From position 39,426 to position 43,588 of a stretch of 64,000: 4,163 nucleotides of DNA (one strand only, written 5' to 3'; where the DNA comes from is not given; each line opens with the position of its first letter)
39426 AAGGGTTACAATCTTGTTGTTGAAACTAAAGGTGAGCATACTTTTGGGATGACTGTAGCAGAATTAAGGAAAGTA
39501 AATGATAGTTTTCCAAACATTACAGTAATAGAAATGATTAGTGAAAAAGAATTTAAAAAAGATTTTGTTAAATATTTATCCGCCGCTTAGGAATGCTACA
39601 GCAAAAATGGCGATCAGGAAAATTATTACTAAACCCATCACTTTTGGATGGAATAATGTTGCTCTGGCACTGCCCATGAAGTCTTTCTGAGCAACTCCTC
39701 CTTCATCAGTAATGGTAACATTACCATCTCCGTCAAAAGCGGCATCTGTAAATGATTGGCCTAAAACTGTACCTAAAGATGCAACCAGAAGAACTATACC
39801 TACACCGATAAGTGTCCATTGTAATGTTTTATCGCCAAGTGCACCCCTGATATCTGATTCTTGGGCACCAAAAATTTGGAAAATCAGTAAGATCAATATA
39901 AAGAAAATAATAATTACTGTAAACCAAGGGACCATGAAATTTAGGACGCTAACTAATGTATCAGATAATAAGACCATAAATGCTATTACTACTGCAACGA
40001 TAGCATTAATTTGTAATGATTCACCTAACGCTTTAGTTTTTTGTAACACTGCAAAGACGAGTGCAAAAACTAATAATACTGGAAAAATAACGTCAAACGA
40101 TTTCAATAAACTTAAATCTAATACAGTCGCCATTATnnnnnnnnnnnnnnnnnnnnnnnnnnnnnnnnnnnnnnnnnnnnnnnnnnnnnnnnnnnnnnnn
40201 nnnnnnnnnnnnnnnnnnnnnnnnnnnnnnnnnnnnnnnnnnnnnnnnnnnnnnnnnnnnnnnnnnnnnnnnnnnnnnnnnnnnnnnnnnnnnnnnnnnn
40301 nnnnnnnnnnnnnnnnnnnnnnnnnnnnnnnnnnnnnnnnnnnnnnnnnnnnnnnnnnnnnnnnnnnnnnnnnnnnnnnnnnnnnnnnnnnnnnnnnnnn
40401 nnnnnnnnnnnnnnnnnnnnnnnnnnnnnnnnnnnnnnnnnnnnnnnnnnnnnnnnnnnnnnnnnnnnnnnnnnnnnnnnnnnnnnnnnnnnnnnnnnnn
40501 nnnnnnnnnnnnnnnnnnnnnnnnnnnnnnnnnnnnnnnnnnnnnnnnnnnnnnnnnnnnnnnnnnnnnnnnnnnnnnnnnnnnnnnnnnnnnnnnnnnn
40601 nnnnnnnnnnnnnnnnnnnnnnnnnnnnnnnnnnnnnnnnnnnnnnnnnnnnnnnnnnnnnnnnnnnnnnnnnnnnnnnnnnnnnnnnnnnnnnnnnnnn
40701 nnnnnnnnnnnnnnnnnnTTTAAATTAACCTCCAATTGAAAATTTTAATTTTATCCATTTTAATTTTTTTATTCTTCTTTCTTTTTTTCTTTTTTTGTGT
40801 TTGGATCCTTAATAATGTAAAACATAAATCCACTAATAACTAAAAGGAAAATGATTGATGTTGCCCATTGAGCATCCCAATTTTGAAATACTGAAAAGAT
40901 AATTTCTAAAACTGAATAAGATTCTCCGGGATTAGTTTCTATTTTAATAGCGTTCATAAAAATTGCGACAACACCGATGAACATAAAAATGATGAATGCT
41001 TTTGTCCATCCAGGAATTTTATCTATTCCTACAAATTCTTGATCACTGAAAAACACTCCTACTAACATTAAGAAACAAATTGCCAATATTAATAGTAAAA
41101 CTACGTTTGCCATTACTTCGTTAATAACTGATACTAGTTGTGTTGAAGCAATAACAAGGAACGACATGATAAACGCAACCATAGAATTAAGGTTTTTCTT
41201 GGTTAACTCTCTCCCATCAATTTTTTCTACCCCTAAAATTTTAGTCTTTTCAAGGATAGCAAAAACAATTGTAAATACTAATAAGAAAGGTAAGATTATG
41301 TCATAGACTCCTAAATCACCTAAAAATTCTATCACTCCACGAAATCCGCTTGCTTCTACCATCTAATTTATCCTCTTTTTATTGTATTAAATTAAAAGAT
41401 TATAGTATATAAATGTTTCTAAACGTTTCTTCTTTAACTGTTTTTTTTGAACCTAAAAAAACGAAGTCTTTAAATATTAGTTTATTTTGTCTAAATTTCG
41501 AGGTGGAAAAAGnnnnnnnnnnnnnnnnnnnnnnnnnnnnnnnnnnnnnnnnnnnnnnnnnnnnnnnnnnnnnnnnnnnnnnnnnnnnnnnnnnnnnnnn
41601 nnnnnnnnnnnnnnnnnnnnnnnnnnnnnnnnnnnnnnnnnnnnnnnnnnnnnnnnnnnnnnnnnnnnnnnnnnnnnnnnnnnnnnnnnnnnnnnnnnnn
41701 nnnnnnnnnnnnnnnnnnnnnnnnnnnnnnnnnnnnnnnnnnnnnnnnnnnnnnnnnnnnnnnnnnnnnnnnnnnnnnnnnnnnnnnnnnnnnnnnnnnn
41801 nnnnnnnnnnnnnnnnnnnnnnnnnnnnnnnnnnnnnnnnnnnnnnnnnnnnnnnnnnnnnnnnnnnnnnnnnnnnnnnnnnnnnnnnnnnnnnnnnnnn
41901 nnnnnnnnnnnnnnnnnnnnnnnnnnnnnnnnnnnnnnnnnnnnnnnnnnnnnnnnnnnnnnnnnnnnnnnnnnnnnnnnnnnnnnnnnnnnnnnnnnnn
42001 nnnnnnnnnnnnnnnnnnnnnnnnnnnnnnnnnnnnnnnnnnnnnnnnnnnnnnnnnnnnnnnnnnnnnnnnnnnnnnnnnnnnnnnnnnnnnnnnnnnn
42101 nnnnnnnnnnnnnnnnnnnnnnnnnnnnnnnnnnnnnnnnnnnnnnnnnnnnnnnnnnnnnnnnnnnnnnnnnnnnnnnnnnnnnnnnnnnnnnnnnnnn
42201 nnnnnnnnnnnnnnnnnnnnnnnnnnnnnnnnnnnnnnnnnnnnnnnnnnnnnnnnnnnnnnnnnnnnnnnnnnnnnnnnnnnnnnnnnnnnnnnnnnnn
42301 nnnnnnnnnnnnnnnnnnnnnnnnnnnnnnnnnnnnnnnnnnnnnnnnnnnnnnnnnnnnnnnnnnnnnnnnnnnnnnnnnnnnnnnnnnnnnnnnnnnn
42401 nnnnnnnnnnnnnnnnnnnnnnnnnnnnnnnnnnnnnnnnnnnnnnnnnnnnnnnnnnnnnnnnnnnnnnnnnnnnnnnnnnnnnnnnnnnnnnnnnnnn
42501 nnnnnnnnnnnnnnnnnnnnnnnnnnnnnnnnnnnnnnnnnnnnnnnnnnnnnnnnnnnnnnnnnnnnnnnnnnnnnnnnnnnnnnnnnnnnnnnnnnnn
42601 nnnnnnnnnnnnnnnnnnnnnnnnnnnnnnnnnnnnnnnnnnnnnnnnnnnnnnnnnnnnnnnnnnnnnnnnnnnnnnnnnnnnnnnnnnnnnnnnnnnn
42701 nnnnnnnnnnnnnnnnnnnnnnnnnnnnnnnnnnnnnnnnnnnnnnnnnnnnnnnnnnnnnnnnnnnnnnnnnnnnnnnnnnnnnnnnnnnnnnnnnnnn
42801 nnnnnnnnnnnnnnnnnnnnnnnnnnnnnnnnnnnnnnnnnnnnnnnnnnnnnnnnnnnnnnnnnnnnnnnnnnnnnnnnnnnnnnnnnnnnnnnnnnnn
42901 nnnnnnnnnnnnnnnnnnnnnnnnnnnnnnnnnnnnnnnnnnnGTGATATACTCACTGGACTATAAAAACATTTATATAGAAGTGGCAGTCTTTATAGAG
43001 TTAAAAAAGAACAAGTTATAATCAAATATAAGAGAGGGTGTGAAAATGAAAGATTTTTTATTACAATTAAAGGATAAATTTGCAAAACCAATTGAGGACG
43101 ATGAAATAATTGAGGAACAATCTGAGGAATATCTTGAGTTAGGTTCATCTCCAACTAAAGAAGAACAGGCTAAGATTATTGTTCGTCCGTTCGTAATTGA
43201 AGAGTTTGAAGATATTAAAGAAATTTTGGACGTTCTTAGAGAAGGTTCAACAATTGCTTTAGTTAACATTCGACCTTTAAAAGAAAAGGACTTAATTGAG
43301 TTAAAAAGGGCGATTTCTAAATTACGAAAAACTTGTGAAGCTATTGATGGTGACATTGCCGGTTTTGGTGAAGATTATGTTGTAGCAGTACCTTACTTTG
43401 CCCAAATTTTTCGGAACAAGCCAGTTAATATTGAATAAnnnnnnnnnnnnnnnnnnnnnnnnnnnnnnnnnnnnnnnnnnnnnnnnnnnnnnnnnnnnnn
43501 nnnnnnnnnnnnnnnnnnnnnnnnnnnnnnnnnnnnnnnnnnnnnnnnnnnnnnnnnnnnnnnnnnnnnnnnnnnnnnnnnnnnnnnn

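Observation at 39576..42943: Tandem triplication of a 4-TM membrane protein family next to a divergently encoded secreted protein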

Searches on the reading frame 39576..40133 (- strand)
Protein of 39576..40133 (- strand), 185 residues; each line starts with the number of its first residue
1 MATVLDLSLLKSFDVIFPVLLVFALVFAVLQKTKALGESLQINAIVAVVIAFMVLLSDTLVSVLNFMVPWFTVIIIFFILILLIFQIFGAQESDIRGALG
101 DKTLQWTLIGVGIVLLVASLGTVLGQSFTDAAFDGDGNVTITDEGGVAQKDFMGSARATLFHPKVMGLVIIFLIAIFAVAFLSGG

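Call 3: search_protein_families(library=pfam, proteins=[window:39576-40133:-], max_evalue=1)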
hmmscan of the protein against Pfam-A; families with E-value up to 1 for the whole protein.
window:39576-40133:- (185 aa): 1 family
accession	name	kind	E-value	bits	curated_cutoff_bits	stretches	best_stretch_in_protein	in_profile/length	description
PF09451.16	ATG27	-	0.82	10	27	0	69-90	193-214/261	Autophagy-related protein 27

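Call 5: search_protein_families(library=ncbifam, proteins=[window:39576-40133:-], max_evalue=1)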
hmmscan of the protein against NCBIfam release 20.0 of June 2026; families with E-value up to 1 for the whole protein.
window:39576-40133:- (185 aa): 1 family
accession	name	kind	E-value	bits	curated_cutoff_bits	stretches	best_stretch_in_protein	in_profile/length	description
NF033191.4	JDVT-CTERM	domain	0.33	10.9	27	1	12-29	13-30/35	JDVT-CTERM domain-containing protein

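Call 62: search_protein_families(library=phrogs, proteins=[window:39576-40133:-], max_evalue=0.1)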
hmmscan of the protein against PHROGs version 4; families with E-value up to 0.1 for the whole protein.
window:39576-40133:- (185 aa): 0 families

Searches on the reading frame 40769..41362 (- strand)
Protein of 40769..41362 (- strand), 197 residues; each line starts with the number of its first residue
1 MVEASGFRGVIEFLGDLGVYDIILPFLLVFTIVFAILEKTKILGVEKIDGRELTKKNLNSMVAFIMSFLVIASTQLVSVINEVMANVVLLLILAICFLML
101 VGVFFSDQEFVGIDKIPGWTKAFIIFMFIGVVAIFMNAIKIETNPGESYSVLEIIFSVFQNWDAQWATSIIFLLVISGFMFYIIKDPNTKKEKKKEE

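Call 3: search_protein_families(library=pfam, proteins=[window:40769-41362:-], max_evalue=1)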
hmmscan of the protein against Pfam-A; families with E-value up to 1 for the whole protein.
window:40769-41362:- (197 aa): 1 family
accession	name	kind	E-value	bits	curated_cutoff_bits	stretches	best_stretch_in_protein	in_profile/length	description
PF13567.11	DUF4131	-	0.47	10.6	31.6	1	89-147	7-59/165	Domain of unknown function (DUF4131)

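Call 5: search_protein_families(library=ncbifam, proteins=[window:40769-41362:-], max_evalue=1)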
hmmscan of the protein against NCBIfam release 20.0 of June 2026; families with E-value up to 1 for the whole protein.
window:40769-41362:- (197 aa): 2 families
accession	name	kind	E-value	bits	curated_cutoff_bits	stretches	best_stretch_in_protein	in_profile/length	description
TIGR00739.1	yajC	equivalog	0.08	13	44.2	1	168-197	4-33/84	preprotein translocase subunit YajC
NF010694.0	PRK14094.1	equivalog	0.25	11.2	104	0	126-150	12-36/50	photosystem II reaction center protein PsbM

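Call 12: find_homologous_proteins(query=A2, max_evalue=0.001)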
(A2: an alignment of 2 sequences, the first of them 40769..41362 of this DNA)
Query A2 (2 sequences) (197 aa, profile of the alignment): 1976 proteins with E <= 0.001 among 8000 candidates; the best 120 are listed.
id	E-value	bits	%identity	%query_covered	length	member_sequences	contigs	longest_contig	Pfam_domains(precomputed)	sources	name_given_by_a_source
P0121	1.3e-98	347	99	100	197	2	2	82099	-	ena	-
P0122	5.1e-92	326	95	100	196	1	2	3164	-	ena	-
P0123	1.0e-89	318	95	94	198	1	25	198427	-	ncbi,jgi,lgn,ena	jgi:hypothetical protein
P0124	1.3e-82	295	44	31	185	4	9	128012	-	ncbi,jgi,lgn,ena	-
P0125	6.4e-76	273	35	66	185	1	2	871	-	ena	-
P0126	7.8e-71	256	80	93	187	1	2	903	-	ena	-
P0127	5.4e-64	234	65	99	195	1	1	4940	-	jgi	jgi:hypothetical protein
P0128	1.6e-61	226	64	96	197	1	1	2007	-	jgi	jgi:hypothetical protein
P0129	5.6e-61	224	68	98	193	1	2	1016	-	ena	-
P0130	4.8e-60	221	68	99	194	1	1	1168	-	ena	-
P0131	4.9e-60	221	69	98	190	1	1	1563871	-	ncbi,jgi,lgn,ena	ncbi:MAG: hypothetical protein WCV90_07430 [Candidatus Woesearchaeota archaeon]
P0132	9.1e-60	220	70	93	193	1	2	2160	-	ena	-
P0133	6.7e-59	217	66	98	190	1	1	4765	-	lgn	-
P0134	2.4e-58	215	64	100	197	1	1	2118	-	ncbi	-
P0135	2.7e-58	215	65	99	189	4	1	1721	-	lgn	-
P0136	3.9e-58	215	64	94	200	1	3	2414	PF01757.29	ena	-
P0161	7.1e-54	201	62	100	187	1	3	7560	PF01757.29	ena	-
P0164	9.0e-54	200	62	98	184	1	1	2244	PF01757.29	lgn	-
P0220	1.7e-51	193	61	99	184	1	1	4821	PF01757.29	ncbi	-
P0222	1.8e-51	193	60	99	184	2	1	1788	PF01757.29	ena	-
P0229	2.6e-51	192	61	99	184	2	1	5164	PF01757.29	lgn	-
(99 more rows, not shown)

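Call 62: search_protein_families(library=phrogs, proteins=[window:40769-41362:-], max_evalue=0.1)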
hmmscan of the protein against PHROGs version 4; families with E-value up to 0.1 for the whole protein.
window:40769-41362:- (197 aa): 1 family
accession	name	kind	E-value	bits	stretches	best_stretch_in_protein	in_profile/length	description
phrog_30763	-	unknown function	0.032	15.7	1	121-196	12-90/91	-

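Call 67: search_protein_families(library=pfam, proteins=[P0136, P0161, P0164, P0220, P0222, P0229], max_evalue=0.5)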
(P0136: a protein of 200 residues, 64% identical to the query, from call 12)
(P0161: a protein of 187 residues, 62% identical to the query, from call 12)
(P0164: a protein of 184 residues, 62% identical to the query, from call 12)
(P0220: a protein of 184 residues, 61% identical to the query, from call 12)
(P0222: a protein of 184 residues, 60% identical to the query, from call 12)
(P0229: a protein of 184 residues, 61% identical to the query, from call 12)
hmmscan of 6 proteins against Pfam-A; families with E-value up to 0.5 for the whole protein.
P0136 (200 aa): 5 families
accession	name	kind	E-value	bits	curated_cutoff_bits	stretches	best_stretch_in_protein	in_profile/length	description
PF01757.29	Acyl_transf_3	-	1.1e-05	25.2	31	1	24-184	128-258/326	Acyltransferase domain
PF13567.11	DUF4131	-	0.0016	18.6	31.6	1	87-144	7-57/165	Domain of unknown function (DUF4131)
PF05858.17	BIV_Env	-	0.04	12.6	20.8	1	65-183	52-163/548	Bovine immunodeficiency virus surface protein (SU)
PF09843.14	DUF2070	-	0.24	10.1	30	1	8-185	28-177/561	Predicted membrane protein (DUF2070)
PF19529.4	DUF6057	-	0.43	9.8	29.8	0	63-186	74-181/569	Family of unknown function (DUF6057)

P0161 (187 aa): 2 families
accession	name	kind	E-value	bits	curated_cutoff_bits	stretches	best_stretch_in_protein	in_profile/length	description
PF01757.29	Acyl_transf_3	-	1.2e-06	28.3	31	1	24-182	128-267/326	Acyltransferase domain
PF08733.15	PalH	-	0.1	12.1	34.1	1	34-125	126-222/332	PalH/RIM21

P0164 (184 aa): 1 family
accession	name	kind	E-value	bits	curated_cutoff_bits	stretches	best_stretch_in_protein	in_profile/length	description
PF01757.29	Acyl_transf_3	-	1e-05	25.2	31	1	24-175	128-260/326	Acyltransferase domain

P0220 (184 aa): 3 families
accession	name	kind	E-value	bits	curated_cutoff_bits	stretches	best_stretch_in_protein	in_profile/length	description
PF01757.29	Acyl_transf_3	-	1e-05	25.2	31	1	24-173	128-258/326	Acyltransferase domain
PF01943.22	Polysacc_synt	-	0.054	13.3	28.2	1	47-179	65-201/274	Polysaccharide biosynthesis protein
PF13567.11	DUF4131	-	0.23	11.6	31.6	0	131-181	13-56/165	Domain of unknown function (DUF4131)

P0222 (184 aa): 3 families
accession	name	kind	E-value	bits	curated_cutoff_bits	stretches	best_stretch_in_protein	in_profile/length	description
PF01757.29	Acyl_transf_3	-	2.2e-06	27.4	31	1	24-174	128-259/326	Acyltransferase domain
PF02699.20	YajC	-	0.14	12.5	28.2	1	158-183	2-27/78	Preprotein translocase subunit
PF01943.22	Polysacc_synt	-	0.14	12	28.2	1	47-171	65-193/274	Polysaccharide biosynthesis protein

P0229 (184 aa): 2 families
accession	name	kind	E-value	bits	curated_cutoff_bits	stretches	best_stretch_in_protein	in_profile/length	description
PF01757.29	Acyl_transf_3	-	1.9e-05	24.4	31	1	24-174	128-259/326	Acyltransferase domain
PF01943.22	Polysacc_synt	-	0.17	11.7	28.2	1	47-177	65-200/274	Polysaccharide biosynthesis protein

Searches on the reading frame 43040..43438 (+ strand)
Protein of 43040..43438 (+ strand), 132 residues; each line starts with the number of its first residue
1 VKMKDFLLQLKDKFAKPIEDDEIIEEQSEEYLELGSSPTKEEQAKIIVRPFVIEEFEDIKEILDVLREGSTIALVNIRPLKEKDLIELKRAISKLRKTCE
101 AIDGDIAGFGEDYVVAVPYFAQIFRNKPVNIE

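Call 3: search_protein_families(library=pfam, proteins=[window:43040-43438:+], max_evalue=1)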
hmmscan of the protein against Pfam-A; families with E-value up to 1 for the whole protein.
window:43040-43438:+ (132 aa): 2 families
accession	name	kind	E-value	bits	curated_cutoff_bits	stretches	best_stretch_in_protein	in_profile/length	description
PF04472.17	SepF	-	1.1e-10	42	27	1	50-121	3-70/72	Cell division protein SepF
PF04708.17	Pox_F16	-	0.11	12.4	30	1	43-99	137-196/215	Poxvirus F16 protein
